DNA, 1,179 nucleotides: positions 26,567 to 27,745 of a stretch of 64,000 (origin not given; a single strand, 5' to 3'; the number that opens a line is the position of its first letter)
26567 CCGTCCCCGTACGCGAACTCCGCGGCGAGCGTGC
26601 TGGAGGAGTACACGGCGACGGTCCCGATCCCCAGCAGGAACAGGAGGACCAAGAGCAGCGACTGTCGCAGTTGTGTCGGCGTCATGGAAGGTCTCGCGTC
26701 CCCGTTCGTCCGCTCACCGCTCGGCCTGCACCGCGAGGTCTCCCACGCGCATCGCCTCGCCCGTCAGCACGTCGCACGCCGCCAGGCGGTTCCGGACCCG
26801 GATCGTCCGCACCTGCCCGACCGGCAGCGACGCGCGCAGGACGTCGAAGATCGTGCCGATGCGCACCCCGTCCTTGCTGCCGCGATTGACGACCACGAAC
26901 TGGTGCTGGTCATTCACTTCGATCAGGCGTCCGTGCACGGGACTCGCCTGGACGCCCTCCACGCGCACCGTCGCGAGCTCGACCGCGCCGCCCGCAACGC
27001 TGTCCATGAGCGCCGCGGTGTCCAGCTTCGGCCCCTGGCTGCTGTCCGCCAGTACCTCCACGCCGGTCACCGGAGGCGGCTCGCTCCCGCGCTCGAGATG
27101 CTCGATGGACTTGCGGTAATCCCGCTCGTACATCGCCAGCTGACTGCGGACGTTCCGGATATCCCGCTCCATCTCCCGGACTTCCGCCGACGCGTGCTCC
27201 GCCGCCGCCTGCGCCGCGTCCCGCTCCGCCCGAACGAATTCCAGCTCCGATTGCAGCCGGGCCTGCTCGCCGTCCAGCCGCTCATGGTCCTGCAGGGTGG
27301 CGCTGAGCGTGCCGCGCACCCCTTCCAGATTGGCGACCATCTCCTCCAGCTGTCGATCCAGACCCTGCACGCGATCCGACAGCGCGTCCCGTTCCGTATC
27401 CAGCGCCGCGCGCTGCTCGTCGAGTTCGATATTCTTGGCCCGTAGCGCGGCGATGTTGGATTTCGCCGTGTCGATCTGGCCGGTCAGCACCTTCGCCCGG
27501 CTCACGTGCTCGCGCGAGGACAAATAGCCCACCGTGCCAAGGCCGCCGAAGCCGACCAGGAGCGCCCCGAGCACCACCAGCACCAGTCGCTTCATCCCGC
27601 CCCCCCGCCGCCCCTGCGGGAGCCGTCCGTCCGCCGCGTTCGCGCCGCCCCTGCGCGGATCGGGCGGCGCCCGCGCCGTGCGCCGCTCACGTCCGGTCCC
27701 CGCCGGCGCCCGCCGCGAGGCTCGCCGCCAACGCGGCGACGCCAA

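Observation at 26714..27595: Uncharacterised membrane-anchored coiled-coil gene inserted between murD and ftsW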

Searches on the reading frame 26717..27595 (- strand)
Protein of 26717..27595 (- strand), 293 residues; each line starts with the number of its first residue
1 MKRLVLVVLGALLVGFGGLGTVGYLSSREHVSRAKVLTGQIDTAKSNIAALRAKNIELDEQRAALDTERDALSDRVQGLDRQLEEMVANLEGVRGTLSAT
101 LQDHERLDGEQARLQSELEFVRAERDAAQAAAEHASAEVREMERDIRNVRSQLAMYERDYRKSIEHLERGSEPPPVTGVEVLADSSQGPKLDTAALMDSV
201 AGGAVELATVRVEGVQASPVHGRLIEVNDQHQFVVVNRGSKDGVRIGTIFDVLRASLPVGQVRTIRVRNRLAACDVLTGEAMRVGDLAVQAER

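Call 5: search_protein_families(library=pfam, proteins=[window:26717-27595:-], max_evalue=10)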
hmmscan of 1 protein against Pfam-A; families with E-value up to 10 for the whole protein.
window:26717-27595:- (293 aa): 87 families (the best 25 are shown)
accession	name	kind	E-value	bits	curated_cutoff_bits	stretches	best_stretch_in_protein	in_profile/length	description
PF07889.17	DUF1664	-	5.1e-05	23.7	34.6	2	57-106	49-98/124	Protein of unknown function (DUF1664)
PF06156.18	YabA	-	5.3e-05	24.2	30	1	69-134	3-68/103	Initiation control protein YabA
PF10473.14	CENP-F_leu_zip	-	0.0001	22.8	34.5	2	102-159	17-74/140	Leucine-rich repeats of kinetochore protein Cenp-F/LEK1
PF07888.16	CALCOCO1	-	0.00011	21.7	36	1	31-159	26-151/496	Calcium binding and coiled-coil domain (CALCOCO1) like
PF20379.3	DUF6674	-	0.00022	21.4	28.5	1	68-153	23-89/251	Family of unknown function (DUF6674)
PF24319.2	DUF7491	-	0.00055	20.5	30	2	44-94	33-83/90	Coiled-coil region of unknown function (DUF7491)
PF21007.2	FBF1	-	0.00084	18.4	45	1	44-191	329-464/524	Fas-binding factor 1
PF16471.10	JIP_LZII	-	0.0012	19.5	30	2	52-98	11-57/71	JNK-interacting protein leucine zipper II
PF19220.6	Rod_CreS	-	0.0012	18.4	100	1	45-162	19-136/359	Crescentin, rod domain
PF07321.17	YscO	-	0.0023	18.4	28.8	2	72-138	78-144/149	Type III secretion protein YscO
PF25078.1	DUF7801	-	0.0027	18.3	33.2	2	31-85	94-148/155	Domain of unknown function (DUF7801)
PF14362.11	DUF4407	-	0.0027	17.5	31.3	1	40-151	120-230/297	Domain of unknown function (DUF4407)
PF25541.1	TBCA_PH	-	0.0046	17.1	27.8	1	72-155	24-110/139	PH domain-containing proteins, TBCA domain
PF06005.17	ZapB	-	0.01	16.7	31.5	1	40-91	12-63/71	Cell division protein ZapB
PF01923.23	Cob_adeno_trans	-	0.012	16.1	24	1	37-152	28-144/171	Cobalamin adenosyltransferase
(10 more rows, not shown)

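Call 6: search_protein_families(library=ncbifam, proteins=[window:26717-27595:-], max_evalue=10)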
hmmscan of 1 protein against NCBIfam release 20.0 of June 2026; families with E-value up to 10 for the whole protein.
window:26717-27595:- (293 aa): 38 families (the best 25 are shown)
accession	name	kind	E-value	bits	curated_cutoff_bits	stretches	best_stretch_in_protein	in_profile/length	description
TIGR02168.1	SMC_prok_B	equivalog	8.5e-10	37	567.35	1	39-167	679-807/1181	chromosome segregation protein SMC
TIGR02169.1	SMC_prok_A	equivalog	1.6e-08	32.8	729.4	1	39-163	668-792/1165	chromosome segregation protein SMC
NF045487.1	ASRP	equivalog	3.2e-06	26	300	1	41-158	144-270/593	archaea-specific SMC-related protein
TIGR04523.1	Mplasa_alph_rch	subfamily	3.2e-06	25.3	270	1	37-162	487-614/745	helix-rich protein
TIGR04211.1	SH3_and_anchor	equivalog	4.6e-06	26.4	65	1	20-131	48-161/198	TIGR04211 family SH3 domain-containing protein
NF002572.0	PRK02224.1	equivalog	0.00011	20.6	1087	1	37-163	277-403/888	DNA double-strand break repair ATPase Rad50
TIGR01843.1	type_I_hlyD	subfamily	0.00063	18.8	208.65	1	45-163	128-242/422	HlyD family type I secretion periplasmic adaptor subunit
NF041035.1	Rad50_Halo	equivalog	0.0035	15.8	1000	1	40-169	252-381/883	DNA double-strand break repair ATPase Rad50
NF041378.1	XopZ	subfamily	0.0039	15.2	1300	1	33-165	218-351/1292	XopZ family type III secretion system effector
NF009644.1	PRK13169.1-5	equivalog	0.0044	17.6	130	1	71-136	5-70/116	DNA replication initiation control protein YabA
NF003034.1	PRK03918.1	equivalog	0.0047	14.9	700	1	57-166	263-430/878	DNA double-strand break repair ATPase Rad50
TIGR01069.2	mutS2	equivalog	0.0063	14.9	400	1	61-161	507-608/790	endonuclease MutS2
TIGR02231.1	TIGR02231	subfamily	0.015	14.1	112.6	1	32-162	47-176/524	mucoidy inhibitor MuiA family protein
NF041034.1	Rad50_Sulf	equivalog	0.019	12.8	1000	1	36-169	195-322/872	DNA double-strand break repair ATPase Rad50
NF033930.1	pneumo_PspA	exception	0.028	13.1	850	1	40-162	186-326/659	pneumococcal surface protein A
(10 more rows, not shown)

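Call 7: find_homologous_proteins(query=window:26717-27595:-)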
Query window:26717-27595:- (293 aa): 3 proteins with E <= 0.001 among 8000 candidates.
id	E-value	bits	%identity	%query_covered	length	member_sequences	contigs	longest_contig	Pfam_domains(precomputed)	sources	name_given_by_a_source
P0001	7.6e-177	604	100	100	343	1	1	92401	PF27605.1,PF24161.2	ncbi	ncbi:MAG TPA: hypothetical protein VGB20_01155 [bacterium]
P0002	1.5e-23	102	33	87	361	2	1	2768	-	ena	-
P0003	1.6e-23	102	30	96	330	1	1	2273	-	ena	-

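Call 12: find_encoding_contigs(protein=P0002, flank=10000)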
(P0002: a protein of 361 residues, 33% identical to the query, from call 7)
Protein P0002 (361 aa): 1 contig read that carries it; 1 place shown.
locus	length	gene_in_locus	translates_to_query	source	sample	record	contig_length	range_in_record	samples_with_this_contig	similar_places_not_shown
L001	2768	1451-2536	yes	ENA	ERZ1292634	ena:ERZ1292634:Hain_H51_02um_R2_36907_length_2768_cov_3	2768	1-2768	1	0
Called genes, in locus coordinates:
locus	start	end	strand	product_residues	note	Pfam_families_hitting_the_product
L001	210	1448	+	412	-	PF00480:ROK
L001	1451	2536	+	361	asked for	-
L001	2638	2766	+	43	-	?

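Call 13: find_encoding_contigs(protein=P0003, flank=10000)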
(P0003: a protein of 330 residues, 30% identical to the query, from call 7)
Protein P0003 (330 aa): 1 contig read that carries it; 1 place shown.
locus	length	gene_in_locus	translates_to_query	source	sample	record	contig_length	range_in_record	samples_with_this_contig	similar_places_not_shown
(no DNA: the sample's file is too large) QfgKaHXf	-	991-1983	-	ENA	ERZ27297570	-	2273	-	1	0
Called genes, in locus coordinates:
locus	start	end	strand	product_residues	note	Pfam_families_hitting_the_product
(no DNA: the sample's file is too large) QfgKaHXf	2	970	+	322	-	?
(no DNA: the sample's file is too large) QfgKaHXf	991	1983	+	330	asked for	-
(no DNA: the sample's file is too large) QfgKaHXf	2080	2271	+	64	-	?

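Call 24: search_protein_families(library=pfam, alignment_id=A3, max_evalue=0.01)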
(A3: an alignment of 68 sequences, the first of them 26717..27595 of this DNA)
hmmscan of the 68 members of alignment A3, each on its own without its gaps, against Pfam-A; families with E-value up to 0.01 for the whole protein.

A. member 1, window:26717-27595:- (293 aa): 13 families
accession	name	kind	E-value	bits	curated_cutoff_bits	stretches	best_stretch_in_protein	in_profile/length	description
PF07889.17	DUF1664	-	5.1e-05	23.7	34.6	0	57-106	49-98/124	Protein of unknown function (DUF1664)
PF06156.18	YabA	-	5.3e-05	24.2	30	1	69-134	3-68/103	Initiation control protein YabA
PF10473.14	CENP-F_leu_zip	-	0.0001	22.8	34.5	0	102-159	17-74/140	Leucine-rich repeats of kinetochore protein Cenp-F/LEK1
PF07888.16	CALCOCO1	-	0.00011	21.7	36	1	31-159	26-151/496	Calcium binding and coiled-coil domain (CALCOCO1) like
PF20379.3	DUF6674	-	0.00022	21.4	28.5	1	68-153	23-89/251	Family of unknown function (DUF6674)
PF24319.2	DUF7491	-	0.00055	20.5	30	1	44-94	33-83/90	Coiled-coil region of unknown function (DUF7491)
PF21007.2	FBF1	-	0.00084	18.4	45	1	44-191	329-464/524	Fas-binding factor 1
PF16471.10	JIP_LZII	-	0.0012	19.5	30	0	52-98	11-57/71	JNK-interacting protein leucine zipper II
PF19220.6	Rod_CreS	-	0.0012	18.4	100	1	45-162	19-136/359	Crescentin, rod domain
PF07321.17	YscO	-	0.0023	18.4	28.8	0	72-138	78-144/149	Type III secretion protein YscO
PF25078.1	DUF7801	-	0.0027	18.3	33.2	0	31-85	94-148/155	Domain of unknown function (DUF7801)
PF14362.11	DUF4407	-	0.0027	17.5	31.3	1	40-151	120-230/297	Domain of unknown function (DUF4407)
PF25541.1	TBCA_PH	-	0.0046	17.1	27.8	1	72-155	24-110/139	PH domain-containing proteins, TBCA domain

B. families by the number of members that match (of 68 scanned): 157 families (the first 25 are shown)
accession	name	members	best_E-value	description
PF10473.14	CENP-F_leu_zip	25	6.4e-08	Leucine-rich repeats of kinetochore protein Cenp-F/LEK1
PF13851.11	GAS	24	2.5e-06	Growth-arrest specific micro-tubule binding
PF04977.20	DivIC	21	1e-06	Septum formation initiator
PF17675.6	APG6_N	21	1.6e-06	Apg6 coiled-coil region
PF25450.1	Rab11-FIP3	20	1e-06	Rab11-FIP3-like domain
PF19220.6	Rod_CreS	18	7.6e-07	Crescentin, rod domain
PF04085.20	MreC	14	3.6e-06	Rod shape-determining protein MreC, barrel core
PF06818.20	Fez1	14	3.9e-06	Fez1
PF20492.3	ERM_helical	13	1.1e-05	Ezrin/radixin/moesin, alpha-helical domain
PF11559.13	ADIP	12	9.4e-08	Afadin- and alpha -actinin-Binding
PF25014.1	NET2A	12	1e-06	NET2A-like domain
PF16538.11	FlgT_C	11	1.8e-10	Flagellar assembly protein T, C-terminal domain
PF06005.17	ZapB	11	2.2e-05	Cell division protein ZapB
PF07889.17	DUF1664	11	5.1e-05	Protein of unknown function (DUF1664)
PF24319.2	DUF7491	10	4.2e-09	Coiled-coil region of unknown function (DUF7491)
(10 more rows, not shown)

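Call 34: find_encoding_contigs(protein=P0001, flank=10000, max_places=3)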
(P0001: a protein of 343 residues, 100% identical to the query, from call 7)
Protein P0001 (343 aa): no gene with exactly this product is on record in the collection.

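Call 78: predict_structure(alignment_id=A3)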
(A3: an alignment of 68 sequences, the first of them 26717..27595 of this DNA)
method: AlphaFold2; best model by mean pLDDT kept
length: 293 residues; sequences in the alignment: 68
mean_pLDDT: 87.2   pTM: 0.38
mean pLDDT of the five models: 87.2, 87.2, 86.6, 86.6, 85.9
residues with pLDDT >= 90: 217; 70-90: 27; 50-70: 8; < 50: 41
segments of 3 or more residues with pLDDT < 50: 172-208, 211-214
pLDDT, mean of each block of 10 residues (from residue 1): 79 87 92 96 97 98 98 98 98 97 98 98 98 98 98 97 90 42 36 42 47 66 98 98 97 97 98 97 98 79
secondary structure, 60 per line:
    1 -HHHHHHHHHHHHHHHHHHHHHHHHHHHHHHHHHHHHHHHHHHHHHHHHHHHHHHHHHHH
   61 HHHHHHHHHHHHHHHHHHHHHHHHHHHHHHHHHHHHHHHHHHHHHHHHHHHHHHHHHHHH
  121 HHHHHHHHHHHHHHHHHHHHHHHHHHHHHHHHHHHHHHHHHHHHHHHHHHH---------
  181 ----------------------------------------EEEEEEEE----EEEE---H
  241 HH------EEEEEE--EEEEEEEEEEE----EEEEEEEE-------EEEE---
elements in order: H2-171 E221-228 E233-236 E249-254 E257-267 E272-279 E287-290

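Call 93: fold_search(model_id=the predicted structure, library=pdb)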
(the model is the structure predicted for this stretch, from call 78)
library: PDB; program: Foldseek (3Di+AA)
matches with E <= 10: 1384; with E <= 0.001: 1
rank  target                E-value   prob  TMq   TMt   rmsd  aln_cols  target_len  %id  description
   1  8z5n_0                4.9e-04  1.00  0.22  0.18   5.7        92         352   13  Cryo-EM structure of the LPHT ring (released 2025-10-22)
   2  2j5u_A                2.0e-03  1.00  0.17  0.23   3.8        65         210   25  MreC Lysteria monocytogenes (released 2006-12-11)
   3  9io5_C                2.5e-03  1.00  0.21  0.11  26.5       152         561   13  Cryo-EM structure of G1-ATPase dimer from Mycoplasma mobile gliding machinery (released 2025-03-12)
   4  6zlv_A                2.6e-03  1.00  0.17  0.27   6.0        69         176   32  MreC (released 2021-03-17)
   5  3w1e                  3.3e-03  1.00  0.22  0.18   5.1        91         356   13  Structure of FlgT, a flagellar basal body component protein (released 2013-04-03)
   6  9o1h_B                3.3e-03  1.00  0.20  0.12   7.0        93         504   16  Pseudomonas aeruginosa ATPase State3 (released 2025-12-10)
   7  2wpd_E                3.7e-03  1.00  0.22  0.14   2.7        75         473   12  The Mg.ADP inhibited state of the yeast F1c10 ATP synthase (released 2010-07-07)
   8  9io5_B                4.0e-03  1.00  0.21  0.11   2.2        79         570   15  Cryo-EM structure of G1-ATPase dimer from Mycoplasma mobile gliding machinery (released 2025-03-12)
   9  9io5_H                4.0e-03  1.00  0.21  0.12   2.3        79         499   15  Cryo-EM structure of G1-ATPase dimer from Mycoplasma mobile gliding machinery (released 2025-03-12)
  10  6tdu_AD               4.2e-03  1.00  0.21  0.13   2.6        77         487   14  Cryo-EM structure of Euglena gracilis mitochondrial ATP synthase, full dimer, rotational states 1 (released 2019-11-27)
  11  2j5u_B                4.2e-03  1.00  0.17  0.24   3.5        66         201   24  MreC Lysteria monocytogenes (released 2006-12-11)
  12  9io5_I                4.5e-03  1.00  0.21  0.11   2.3        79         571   15  Cryo-EM structure of G1-ATPase dimer from Mycoplasma mobile gliding machinery (released 2025-03-12)
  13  8fl8_C                4.7e-03  1.00  0.21  0.13  16.5       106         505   10  Yeast ATP Synthase structure in presence of MgATP (released 2024-01-17)
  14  6yny_C1               5.0e-03  1.00  0.21  0.12   2.4        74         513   14  Cryo-EM structure of Tetrahymena thermophila mitochondrial ATP synthase - F1Fo composite dimer model (released 2020-09-30)
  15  6wnq_A                5.3e-03  1.00  0.21  0.12   6.9        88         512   11  E. coli ATP Synthase State 2a (released 2020-06-03)
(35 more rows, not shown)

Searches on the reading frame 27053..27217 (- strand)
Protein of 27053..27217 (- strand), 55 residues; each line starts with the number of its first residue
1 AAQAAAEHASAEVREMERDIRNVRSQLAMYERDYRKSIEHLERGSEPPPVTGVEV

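Call 91: search_protein_families(library=pfam, proteins=[window:27053-27217:-], max_evalue=10)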
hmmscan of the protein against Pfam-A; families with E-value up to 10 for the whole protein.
seq(55 aa): 3 families
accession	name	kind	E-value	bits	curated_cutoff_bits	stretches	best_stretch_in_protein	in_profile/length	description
PF18595.6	Nuf2_DHR10-like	-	0.085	13.4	28.4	1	2-42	62-102/117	Nuf2, DHR10-like domain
PF24525.1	TTC3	-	0.087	12.7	27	1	3-46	192-235/250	TTC3, helical domain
PF06152.16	Phage_min_cap2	-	0.39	10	26.3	1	7-32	315-340/366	Phage minor capsid protein 2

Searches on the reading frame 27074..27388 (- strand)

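Call 77: search_protein_families(library=pfam, proteins=[window:27074-27388:-], max_evalue=10)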
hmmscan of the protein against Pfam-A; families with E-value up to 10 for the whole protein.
seq(105 aa): 52 families (the best 25 are shown)
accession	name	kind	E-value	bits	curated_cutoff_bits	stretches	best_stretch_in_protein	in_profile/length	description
PF10473.14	CENP-F_leu_zip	-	2.6e-05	24.8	34.5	1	1-95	20-121/140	Leucine-rich repeats of kinetochore protein Cenp-F/LEK1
PF20379.3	DUF6674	-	3.4e-05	24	28.5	1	3-84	27-89/251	Family of unknown function (DUF6674)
PF06156.18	YabA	-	5.8e-05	24.1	30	1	3-66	6-69/103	Initiation control protein YabA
PF07889.17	DUF1664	-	0.0001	22.8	34.6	2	21-87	39-106/124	Protein of unknown function (DUF1664)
PF07888.16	CALCOCO1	-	0.00011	21.7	36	1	8-90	69-151/496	Calcium binding and coiled-coil domain (CALCOCO1) like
PF25541.1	TBCA_PH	-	0.00022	21.4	27.8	1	3-87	24-111/139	PH domain-containing proteins, TBCA domain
PF23203.1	KIF21A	-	0.0037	17.4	28.5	1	13-86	14-87/161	KIF21A-like domain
PF05701.16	WEMBL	-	0.0044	16.2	35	1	13-95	294-376/562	Weak chloroplast movement under blue light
PF05911.16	FPP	-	0.0054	15.5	40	1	15-90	674-749/871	Filament-like plant protein, long coiled-coil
PF06160.17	EzrA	-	0.011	14.5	39.6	1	3-80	356-433/557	Septation ring formation regulator, EzrA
PF16515.11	HIP1_clath_bdg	-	0.012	16.4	28.8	2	6-49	53-96/99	Clathrin-binding domain of Huntingtin-interacting protein 1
PF07321.17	YscO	-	0.013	16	28.8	1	3-69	78-144/149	Type III secretion protein YscO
PF03915.18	AIP3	-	0.013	15.1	31.6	1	8-99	79-165/406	Actin interacting protein 3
PF25450.1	Rab11-FIP3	-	0.014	16.1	31.9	2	2-64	58-120/125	Rab11-FIP3-like domain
PF24922.1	ACBP4_C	-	0.014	16.1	31.2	1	35-86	5-56/105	Acyl-CoA-binding domain-containing protein 4-6, C-terminal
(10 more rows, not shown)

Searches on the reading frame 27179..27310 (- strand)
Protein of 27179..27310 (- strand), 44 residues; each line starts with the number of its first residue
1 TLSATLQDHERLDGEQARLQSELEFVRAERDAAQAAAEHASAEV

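Call 91: search_protein_families(library=pfam, proteins=[window:27179-27310:-], max_evalue=10)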
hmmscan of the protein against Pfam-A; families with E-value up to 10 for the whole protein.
seq(44 aa): 2 families
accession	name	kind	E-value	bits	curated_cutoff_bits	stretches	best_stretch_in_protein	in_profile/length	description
PF25078.1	DUF7801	-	0.023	15.3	33.2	1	6-39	14-47/155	Domain of unknown function (DUF7801)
PF04889.17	Cwf_Cwc_15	-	0.035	14.4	30.4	1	8-42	136-170/244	Cwf15/Cwc15 cell cycle control protein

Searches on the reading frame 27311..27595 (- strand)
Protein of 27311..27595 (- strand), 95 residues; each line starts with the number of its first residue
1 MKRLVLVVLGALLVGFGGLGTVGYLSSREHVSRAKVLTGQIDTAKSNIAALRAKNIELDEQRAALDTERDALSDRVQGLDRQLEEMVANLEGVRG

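Call 77: search_protein_families(library=pfam, proteins=[window:27311-27595:-], max_evalue=10)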
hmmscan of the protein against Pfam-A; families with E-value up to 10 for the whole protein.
seq(95 aa): 25 families
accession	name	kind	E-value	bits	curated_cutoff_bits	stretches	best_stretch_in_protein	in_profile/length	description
PF24319.2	DUF7491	-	0.00041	21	30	1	43-94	32-83/90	Coiled-coil region of unknown function (DUF7491)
PF06005.17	ZapB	-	0.00058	20.7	31.5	1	40-91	12-70/71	Cell division protein ZapB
PF02203.21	TarH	-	0.00083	19.7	25.2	1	4-84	13-95/177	Tar ligand binding domain homologue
PF08376.15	NIT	-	0.0065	17.3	24.9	1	21-94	13-76/239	Nitrate and nitrite sensing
PF25078.1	DUF7801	-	0.011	16.3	33.2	1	30-85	93-148/155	Domain of unknown function (DUF7801)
PF16471.10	JIP_LZII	-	0.012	16.3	30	1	51-93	10-52/71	JNK-interacting protein leucine zipper II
PF00261.25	Tropomyosin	-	0.018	14.9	38.6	1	35-91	9-65/242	Tropomyosin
PF23991.1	DUF7310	-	0.02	15.8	40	1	59-95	23-58/83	Coiled-coil region of unknown function (DUF7310)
PF24850.1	CC_BshC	-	0.02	15.2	27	1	30-89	16-77/159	Bacillithiol biosynthesis BshC, C-terminal coiled-coil domain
PF04977.20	DivIC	-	0.022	15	28.9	1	43-74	21-53/80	Septum formation initiator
PF10473.14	CENP-F_leu_zip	-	0.027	15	34.5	1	57-93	7-43/140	Leucine-rich repeats of kinetochore protein Cenp-F/LEK1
PF15742.10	DUF4686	-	0.031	13.8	31.3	1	31-85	150-207/384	Domain of unknown function (DUF4686)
PF08614.16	ATG16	-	0.032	14.8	33.7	1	37-90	100-153/200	Autophagy protein 16 (ATG16)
PF07889.17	DUF1664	-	0.037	14.5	34.6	1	56-89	48-81/124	Protein of unknown function (DUF1664)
PF25014.1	NET2A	-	0.044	14.1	33.1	1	44-94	151-201/235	NET2A-like domain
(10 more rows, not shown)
